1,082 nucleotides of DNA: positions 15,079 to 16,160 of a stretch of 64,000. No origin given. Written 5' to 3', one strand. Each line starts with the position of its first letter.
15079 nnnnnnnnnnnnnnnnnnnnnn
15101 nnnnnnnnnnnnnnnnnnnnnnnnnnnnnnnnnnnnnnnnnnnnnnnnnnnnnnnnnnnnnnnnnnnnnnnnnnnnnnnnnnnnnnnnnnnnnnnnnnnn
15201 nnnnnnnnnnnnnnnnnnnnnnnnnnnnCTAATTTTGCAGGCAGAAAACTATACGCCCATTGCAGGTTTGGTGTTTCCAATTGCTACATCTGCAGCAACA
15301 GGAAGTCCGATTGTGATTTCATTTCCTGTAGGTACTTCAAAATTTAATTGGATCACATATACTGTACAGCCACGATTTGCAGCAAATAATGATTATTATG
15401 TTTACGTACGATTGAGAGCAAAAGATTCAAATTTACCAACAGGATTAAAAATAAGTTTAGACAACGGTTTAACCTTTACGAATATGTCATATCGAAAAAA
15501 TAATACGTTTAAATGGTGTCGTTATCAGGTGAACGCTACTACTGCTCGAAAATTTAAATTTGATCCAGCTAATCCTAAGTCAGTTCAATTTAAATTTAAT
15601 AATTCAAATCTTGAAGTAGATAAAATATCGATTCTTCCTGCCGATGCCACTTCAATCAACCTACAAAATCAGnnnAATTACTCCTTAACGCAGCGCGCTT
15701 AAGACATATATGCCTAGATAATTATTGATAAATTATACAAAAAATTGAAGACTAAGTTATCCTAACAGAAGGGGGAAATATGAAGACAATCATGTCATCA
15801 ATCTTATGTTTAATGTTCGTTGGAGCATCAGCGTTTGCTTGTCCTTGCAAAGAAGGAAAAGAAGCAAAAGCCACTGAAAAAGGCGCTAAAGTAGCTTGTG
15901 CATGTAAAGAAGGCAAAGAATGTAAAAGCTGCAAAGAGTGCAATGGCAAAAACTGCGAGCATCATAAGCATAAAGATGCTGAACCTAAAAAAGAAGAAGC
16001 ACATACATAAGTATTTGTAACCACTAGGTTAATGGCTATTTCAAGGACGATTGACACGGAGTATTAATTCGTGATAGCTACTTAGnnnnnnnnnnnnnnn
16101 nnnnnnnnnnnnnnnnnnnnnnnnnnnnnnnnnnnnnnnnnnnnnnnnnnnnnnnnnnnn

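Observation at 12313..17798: Surface-protein island: a 982-aa Asn/Ser/Thr-rich secreted protein plus a Cys-capped-repeat DUF1566 lipoprotein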

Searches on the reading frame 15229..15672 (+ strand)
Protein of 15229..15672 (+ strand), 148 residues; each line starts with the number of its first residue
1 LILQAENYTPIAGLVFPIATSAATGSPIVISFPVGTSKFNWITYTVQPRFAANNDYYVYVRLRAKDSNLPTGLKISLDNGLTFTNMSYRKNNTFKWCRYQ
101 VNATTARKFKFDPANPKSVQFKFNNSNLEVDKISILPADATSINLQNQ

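Call 35: search_solved_structures(query=A3, max_evalue=10, show_alignments=2)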
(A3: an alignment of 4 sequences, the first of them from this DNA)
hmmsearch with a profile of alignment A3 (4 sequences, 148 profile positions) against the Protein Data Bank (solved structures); distinct sequences matched with E-value up to 10: 1.
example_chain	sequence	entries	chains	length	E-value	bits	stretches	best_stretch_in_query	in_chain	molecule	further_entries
4lb8_A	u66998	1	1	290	0.24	14.6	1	64-103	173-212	Uncharacterized protein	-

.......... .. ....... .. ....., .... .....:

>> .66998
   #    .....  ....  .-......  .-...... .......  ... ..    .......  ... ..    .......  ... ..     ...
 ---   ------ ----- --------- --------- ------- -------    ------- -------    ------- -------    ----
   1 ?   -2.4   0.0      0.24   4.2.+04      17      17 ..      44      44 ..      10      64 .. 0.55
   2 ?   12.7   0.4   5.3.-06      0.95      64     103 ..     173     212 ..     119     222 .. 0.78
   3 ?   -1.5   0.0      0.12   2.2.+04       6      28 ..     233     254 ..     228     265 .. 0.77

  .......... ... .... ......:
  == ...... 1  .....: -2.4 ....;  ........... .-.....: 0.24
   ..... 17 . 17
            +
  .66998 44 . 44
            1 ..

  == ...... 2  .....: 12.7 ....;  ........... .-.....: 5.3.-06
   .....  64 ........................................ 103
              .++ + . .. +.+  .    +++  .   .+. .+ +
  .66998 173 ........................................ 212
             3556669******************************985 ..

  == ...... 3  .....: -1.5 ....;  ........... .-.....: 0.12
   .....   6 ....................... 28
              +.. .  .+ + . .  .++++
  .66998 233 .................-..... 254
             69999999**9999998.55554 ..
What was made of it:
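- A profile of the domain found nothing in PDB sequences (call 35).
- Tried and rejected: It found nothing significant in PDB sequences (call 35).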

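Call 47: find_homologous_proteins(query=A3, max_evalue=0.01)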
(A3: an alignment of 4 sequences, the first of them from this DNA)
Query A3 (4 sequences): 1581 candidates shared short words with the query, none scored E <= 0.01.
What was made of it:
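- Tried and rejected: It also found nothing in the 5.8-billion-protein index, not even the query proteins (call 47), so that search was uninformative.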

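Call 61: search_protein_families(library=pfam, alignment_id=A3, max_evalue=10)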
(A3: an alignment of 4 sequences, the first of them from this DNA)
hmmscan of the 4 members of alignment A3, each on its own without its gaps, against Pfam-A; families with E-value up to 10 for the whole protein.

A. member 1, seq(148 aa): 1 family
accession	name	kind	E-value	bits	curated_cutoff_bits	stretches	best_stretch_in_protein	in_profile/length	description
PF03944.20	Endotoxin_C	-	5.5e-05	24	21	1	42-139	52-142/142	delta endotoxin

B. families by the number of members that match (of 4 scanned): 3 families
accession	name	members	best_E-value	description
PF03944.20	Endotoxin_C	2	3.6e-07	delta endotoxin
PF00303.24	Thymidylat_synt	1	0.0055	Thymidylate synthase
PF05383.23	La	1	0.1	La domain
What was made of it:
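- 15232..15672 (+): aa 836-982: conserved C-terminal beta-sandwich related to Cry-toxin domain III and the galactose-binding-like fold. Pfam Endotoxin_C scores 24 bits against 21, E 5.5e-5, and a second family member gives E 3.6e-7 (call 61).
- On Endotoxin_C (PF03944) / galactose-binding-like sandwich: A second family member gives E 3.6e-7 (call 61).
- Closest known: Cry delta-endotoxin domain III. Same: aa 877-974 match the profile above its gathering score (call 61).
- The C-terminal domain passes the Endotoxin_C threshold when scanned alone (call 61). The Endotoxin_C match is above threshold (call 61).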

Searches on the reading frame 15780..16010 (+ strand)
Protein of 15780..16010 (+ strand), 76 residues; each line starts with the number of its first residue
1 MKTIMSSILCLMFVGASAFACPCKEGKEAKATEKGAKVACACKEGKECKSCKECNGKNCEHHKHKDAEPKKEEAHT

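Call 3: search_protein_families(library=pfam, proteins=[window:15780-16010:+], max_evalue=1)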
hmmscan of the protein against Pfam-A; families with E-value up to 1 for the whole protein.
window:15780-16010:+ (76 aa): 2 families
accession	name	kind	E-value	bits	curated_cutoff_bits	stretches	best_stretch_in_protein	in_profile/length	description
PF12393.13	Dr_adhesin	-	0.17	12.7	25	1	2-16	4-18/21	Dr family adhesin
PF15854.10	GPR15L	-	0.25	12.1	27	1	4-64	5-62/77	G-protein coupled receptor ligand 15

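Call 4: search_protein_families(library=ncbifam, proteins=[window:15780-16010:+], max_evalue=1)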
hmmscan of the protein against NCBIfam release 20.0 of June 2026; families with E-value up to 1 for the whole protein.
window:15780-16010:+ (76 aa): 0 families

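Call 53: list_cluster_members(proteins=[P0001, P0116, window:15780-16010:+, window:12313-12504:-, window:10684-12246:-])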
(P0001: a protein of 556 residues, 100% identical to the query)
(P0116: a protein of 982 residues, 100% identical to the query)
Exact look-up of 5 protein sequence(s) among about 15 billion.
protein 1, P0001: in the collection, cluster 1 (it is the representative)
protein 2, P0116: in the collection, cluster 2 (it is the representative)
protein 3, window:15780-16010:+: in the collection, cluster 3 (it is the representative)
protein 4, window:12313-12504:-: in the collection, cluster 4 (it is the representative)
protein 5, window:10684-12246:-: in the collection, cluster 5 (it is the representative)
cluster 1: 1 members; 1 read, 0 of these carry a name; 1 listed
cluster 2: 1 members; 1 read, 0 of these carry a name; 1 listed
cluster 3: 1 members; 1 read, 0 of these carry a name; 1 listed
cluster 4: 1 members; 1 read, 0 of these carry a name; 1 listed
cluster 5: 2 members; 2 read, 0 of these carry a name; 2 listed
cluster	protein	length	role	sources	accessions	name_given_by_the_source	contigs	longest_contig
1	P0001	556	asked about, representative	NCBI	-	-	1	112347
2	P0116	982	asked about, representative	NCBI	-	-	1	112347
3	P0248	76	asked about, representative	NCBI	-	-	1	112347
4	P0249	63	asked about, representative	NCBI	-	-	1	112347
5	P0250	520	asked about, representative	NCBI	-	-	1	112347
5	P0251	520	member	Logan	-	-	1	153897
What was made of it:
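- Tried and rejected: It gave no names or accessions, so the source organism stays unnamed (call 53).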

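Call 56: search_protein_families(library=phrogs, proteins=[window:15780-16010:+], max_evalue=0.1)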
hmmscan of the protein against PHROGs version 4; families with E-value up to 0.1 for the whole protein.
window:15780-16010:+ (76 aa): 0 families

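Call 69: find_related_loci(query=A9, collection=metagenome_contigs, flank=6000)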
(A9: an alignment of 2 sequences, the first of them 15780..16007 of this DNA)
Query A9 (76 aa) in metagenome_contigs; peptide patterns used: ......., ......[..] (x = any residue, [..] = any of these).
458 stretches matched a pattern, but none encodes a relative of the query by tblastn (E <= 1e-3).

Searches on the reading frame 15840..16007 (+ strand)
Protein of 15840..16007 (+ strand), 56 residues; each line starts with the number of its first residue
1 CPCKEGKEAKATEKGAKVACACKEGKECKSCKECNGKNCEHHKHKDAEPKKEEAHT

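Call 86: search_solved_structures(query=window:15840-16007:+, max_evalue=10)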
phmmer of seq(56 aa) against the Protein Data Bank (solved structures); distinct sequences matched with E-value up to 10: 0.
